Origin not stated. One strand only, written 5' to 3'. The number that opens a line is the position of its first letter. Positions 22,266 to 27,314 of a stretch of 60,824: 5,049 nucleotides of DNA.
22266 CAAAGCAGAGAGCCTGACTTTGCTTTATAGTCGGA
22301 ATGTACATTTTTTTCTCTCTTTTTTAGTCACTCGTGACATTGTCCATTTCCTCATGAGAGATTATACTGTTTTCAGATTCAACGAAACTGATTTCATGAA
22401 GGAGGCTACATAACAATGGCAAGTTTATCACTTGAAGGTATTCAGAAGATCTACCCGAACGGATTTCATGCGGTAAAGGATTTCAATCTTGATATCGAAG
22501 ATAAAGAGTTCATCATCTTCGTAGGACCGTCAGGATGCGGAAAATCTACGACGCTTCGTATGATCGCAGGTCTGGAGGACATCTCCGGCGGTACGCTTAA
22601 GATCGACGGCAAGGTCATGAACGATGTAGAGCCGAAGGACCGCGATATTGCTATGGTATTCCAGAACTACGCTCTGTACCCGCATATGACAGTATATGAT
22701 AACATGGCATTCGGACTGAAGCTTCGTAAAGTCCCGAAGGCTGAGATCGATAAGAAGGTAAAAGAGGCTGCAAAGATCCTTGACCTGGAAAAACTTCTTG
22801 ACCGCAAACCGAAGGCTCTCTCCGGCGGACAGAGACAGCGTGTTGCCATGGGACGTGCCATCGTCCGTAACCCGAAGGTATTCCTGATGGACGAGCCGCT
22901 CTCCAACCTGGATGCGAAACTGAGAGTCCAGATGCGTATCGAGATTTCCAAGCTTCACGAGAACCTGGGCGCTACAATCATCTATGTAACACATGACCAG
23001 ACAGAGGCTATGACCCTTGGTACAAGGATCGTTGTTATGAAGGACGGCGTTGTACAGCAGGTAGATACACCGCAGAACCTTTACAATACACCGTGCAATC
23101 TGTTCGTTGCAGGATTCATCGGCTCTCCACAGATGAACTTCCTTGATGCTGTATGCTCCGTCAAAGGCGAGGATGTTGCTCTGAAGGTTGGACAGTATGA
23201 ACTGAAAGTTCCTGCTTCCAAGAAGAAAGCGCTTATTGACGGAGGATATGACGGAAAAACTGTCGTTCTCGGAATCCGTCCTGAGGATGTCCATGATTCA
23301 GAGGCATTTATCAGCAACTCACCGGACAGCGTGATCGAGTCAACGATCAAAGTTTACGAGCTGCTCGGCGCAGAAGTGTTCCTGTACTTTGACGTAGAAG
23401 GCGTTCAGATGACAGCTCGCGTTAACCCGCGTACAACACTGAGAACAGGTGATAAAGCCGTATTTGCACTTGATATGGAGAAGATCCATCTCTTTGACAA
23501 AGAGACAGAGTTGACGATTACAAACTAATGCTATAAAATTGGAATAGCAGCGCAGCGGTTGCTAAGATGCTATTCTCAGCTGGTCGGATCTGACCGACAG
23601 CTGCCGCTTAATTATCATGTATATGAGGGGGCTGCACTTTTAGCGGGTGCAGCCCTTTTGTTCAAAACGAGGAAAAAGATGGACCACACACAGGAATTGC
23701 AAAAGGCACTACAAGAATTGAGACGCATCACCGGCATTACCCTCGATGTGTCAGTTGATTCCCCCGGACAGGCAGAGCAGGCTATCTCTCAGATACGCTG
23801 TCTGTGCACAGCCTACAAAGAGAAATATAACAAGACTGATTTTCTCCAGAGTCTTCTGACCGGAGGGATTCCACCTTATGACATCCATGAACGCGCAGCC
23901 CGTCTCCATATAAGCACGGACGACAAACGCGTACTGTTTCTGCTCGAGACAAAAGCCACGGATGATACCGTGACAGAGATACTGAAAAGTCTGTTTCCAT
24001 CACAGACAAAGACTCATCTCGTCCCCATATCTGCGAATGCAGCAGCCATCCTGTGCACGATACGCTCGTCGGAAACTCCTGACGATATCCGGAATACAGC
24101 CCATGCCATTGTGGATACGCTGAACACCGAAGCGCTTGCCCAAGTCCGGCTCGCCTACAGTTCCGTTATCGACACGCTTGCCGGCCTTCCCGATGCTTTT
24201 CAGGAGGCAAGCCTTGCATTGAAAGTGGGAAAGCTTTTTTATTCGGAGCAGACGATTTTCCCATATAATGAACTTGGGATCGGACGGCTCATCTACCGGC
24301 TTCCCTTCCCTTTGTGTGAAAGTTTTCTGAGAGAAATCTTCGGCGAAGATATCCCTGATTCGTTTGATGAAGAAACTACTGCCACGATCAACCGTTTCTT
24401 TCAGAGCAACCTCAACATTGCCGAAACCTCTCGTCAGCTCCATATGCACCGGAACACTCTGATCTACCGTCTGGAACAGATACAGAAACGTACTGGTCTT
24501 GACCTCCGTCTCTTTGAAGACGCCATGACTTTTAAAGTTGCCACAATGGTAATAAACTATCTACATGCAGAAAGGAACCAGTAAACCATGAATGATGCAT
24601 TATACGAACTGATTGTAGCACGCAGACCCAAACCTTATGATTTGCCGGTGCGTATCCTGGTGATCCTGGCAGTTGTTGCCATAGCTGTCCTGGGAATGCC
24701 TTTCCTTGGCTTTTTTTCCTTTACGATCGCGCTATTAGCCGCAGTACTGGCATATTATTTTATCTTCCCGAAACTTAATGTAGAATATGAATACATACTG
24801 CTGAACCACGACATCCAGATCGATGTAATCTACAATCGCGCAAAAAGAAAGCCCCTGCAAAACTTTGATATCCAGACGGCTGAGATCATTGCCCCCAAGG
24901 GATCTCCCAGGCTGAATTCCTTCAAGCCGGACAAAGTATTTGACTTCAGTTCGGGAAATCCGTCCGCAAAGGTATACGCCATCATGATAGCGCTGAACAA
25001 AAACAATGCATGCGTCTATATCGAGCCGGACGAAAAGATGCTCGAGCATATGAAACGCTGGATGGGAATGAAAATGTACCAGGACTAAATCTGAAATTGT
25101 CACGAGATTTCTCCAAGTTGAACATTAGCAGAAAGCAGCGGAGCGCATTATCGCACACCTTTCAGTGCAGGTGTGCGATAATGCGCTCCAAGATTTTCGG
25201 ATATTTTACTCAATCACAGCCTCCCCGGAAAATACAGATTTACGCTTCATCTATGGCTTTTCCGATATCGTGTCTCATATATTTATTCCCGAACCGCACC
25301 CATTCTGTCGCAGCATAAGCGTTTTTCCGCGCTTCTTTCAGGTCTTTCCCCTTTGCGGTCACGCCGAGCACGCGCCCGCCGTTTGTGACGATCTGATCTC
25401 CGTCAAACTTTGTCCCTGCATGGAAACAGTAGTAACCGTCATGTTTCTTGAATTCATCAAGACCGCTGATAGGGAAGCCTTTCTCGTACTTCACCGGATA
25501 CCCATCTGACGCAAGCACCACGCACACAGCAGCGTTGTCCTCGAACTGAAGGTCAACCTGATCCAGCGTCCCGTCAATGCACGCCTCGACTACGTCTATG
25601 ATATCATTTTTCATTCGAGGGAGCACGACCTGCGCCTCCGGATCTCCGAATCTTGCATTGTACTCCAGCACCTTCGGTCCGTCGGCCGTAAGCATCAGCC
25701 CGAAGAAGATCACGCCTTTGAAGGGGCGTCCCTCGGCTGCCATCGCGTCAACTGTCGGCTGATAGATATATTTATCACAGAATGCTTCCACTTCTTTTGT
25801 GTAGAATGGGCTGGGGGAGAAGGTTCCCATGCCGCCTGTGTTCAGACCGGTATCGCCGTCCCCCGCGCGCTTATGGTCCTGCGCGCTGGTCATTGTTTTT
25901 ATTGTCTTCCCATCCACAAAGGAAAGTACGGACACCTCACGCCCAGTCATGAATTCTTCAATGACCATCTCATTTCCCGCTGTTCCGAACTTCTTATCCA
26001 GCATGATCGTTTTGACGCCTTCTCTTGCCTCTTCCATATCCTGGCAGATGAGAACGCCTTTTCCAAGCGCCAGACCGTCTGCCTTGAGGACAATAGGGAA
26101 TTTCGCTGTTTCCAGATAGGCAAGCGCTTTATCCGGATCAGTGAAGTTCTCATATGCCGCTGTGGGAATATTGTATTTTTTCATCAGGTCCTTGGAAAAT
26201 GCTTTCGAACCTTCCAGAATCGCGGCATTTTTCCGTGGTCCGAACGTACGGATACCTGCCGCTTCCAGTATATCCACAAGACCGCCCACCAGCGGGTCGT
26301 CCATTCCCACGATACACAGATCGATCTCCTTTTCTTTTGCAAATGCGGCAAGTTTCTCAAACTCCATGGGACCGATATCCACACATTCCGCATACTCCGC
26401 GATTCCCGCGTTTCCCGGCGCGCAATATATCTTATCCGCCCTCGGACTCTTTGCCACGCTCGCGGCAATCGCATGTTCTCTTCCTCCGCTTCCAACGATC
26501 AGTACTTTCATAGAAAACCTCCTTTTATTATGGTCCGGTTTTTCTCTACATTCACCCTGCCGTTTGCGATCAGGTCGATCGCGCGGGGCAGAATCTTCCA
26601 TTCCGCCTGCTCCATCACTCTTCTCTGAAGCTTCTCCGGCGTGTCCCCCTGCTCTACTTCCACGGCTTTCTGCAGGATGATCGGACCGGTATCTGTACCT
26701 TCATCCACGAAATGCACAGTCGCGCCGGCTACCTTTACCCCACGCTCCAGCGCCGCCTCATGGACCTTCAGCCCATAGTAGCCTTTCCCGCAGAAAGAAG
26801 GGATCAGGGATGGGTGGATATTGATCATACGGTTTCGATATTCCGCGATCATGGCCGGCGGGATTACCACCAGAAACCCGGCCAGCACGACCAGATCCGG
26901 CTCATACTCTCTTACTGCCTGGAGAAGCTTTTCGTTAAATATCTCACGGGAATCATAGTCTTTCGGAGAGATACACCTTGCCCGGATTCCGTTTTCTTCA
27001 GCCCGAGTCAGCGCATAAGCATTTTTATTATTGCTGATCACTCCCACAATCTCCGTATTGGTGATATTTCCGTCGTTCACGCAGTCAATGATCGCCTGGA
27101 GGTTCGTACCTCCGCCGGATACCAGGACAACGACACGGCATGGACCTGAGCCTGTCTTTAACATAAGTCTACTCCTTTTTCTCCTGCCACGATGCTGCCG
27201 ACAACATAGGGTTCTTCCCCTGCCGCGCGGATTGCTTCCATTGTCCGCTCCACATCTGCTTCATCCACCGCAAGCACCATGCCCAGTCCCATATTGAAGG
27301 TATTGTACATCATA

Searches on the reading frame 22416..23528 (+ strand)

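Call 37: search_protein_families(library=pfam, proteins=[window:22416-23528:+], max_evalue=0.00001)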
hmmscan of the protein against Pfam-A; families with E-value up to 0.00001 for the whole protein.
window:22416-23528:+ (370 aa): 5 families
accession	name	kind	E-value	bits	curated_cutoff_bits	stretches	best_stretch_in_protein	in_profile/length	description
PF00005.33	ABC_tran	-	3.3e-33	115.6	25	1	21-162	2-136/137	ABC transporter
PF17912.7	OB_MalK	-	1.4e-15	58.4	27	1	236-292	1-53/53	MalK OB fold domain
PF03459.23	TOBE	-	6.7e-09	36.3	22.3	1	302-359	2-64/64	TOBE domain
PF08402.16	TOBE_2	-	4.2e-07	30.4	21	1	285-360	1-76/76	TOBE domain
PF02463.25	SMC_N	-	3.3e-06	27.1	40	0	9-211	2-217/220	RecF/RecN/SMC N terminal domain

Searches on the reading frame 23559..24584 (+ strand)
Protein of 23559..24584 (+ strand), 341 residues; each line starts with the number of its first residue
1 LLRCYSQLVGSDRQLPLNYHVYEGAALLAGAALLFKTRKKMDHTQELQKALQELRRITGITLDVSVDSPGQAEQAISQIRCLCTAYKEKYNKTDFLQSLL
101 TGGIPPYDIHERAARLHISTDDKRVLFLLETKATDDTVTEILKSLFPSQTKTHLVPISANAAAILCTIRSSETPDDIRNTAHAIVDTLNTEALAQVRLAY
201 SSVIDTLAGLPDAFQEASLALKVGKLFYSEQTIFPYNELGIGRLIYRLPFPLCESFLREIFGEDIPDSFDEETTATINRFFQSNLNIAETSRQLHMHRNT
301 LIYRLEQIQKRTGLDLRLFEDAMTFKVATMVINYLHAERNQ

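Call 37: search_protein_families(library=pfam, proteins=[window:23559-24584:+], max_evalue=0.00001)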
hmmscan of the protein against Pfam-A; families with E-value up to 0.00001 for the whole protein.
window:23559-24584:+ (341 aa): 2 families
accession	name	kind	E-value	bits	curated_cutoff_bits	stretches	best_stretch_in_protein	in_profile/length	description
PF13556.12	HTH_30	-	4.2e-16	58.9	27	1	275-329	3-57/59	PucR C-terminal helix-turn-helix domain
PF17853.6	GGDEF_2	-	5.5e-14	52.8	24.5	1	103-223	3-116/116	GGDEF-like domain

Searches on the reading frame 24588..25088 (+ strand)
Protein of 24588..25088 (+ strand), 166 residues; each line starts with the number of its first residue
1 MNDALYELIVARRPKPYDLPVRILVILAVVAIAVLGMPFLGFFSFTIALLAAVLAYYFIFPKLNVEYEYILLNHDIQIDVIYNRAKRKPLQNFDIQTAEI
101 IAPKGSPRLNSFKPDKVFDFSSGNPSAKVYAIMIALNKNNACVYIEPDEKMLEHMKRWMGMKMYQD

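Call 37: search_protein_families(library=pfam, proteins=[window:24588-25088:+], max_evalue=0.00001)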
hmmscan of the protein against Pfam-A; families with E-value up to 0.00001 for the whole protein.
window:24588-25088:+ (166 aa): 1 family
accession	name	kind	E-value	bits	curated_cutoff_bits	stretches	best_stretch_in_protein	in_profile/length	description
PF19601.4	DUF6106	-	4.3e-08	33.7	25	1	19-159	23-167/173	Family of unknown function (DUF6106)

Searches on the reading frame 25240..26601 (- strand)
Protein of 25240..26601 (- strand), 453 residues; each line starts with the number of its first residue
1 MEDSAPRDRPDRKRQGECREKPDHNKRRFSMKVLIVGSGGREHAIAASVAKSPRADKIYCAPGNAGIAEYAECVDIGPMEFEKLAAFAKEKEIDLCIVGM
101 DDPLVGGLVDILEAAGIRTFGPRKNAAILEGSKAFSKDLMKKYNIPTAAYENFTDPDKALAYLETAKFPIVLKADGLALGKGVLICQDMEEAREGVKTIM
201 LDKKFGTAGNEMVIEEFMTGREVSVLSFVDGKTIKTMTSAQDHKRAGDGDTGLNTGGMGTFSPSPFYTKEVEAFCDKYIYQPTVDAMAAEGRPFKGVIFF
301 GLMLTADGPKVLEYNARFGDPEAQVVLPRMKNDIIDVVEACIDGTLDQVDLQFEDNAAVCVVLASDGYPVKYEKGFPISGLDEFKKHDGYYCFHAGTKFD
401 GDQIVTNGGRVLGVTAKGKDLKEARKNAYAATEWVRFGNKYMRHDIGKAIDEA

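Call 37: search_protein_families(library=pfam, proteins=[window:25240-26601:-], max_evalue=0.00001)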
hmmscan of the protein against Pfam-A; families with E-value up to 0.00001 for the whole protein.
window:25240-26601:- (453 aa): 5 families
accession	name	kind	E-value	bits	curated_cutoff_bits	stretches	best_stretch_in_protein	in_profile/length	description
PF01071.24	GARS_A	-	8.6e-80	267.6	27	1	131-323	1-194/194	Phosphoribosylglycinamide synthetase, ATP-grasp (A) domain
PF02844.21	GARS_N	-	6.4e-37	126.7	29.5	1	31-130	1-100/100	Phosphoribosylglycinamide synthetase, N domain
PF02843.22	GARS_C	-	3.4e-33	114.3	34.8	1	358-448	1-91/92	Phosphoribosylglycinamide synthetase, C domain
PF02222.28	ATP-grasp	-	4.8e-06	26.8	27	1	139-227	2-86/179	ATP-grasp domain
PF02786.22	CPSase_L_D2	-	6.1e-06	26.3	19.8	0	135-222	4-96/211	Carbamoyl-phosphate synthase L chain, ATP binding domain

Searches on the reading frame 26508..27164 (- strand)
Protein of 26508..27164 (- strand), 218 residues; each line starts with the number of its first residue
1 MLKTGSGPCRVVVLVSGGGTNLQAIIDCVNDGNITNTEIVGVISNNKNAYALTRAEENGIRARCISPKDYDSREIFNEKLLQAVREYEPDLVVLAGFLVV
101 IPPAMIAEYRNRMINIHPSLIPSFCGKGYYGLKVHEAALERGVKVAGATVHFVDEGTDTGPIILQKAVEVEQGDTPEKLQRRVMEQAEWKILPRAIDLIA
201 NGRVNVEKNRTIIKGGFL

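Call 37: search_protein_families(library=pfam, proteins=[window:26508-27164:-], max_evalue=0.00001)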
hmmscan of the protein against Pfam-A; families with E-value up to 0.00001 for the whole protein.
window:26508-27164:- (218 aa): 1 family
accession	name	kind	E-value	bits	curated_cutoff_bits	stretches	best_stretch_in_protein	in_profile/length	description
PF00551.24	Formyl_trans_N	-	6e-56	189.5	26.1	1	10-196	2-181/181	Formyl transferase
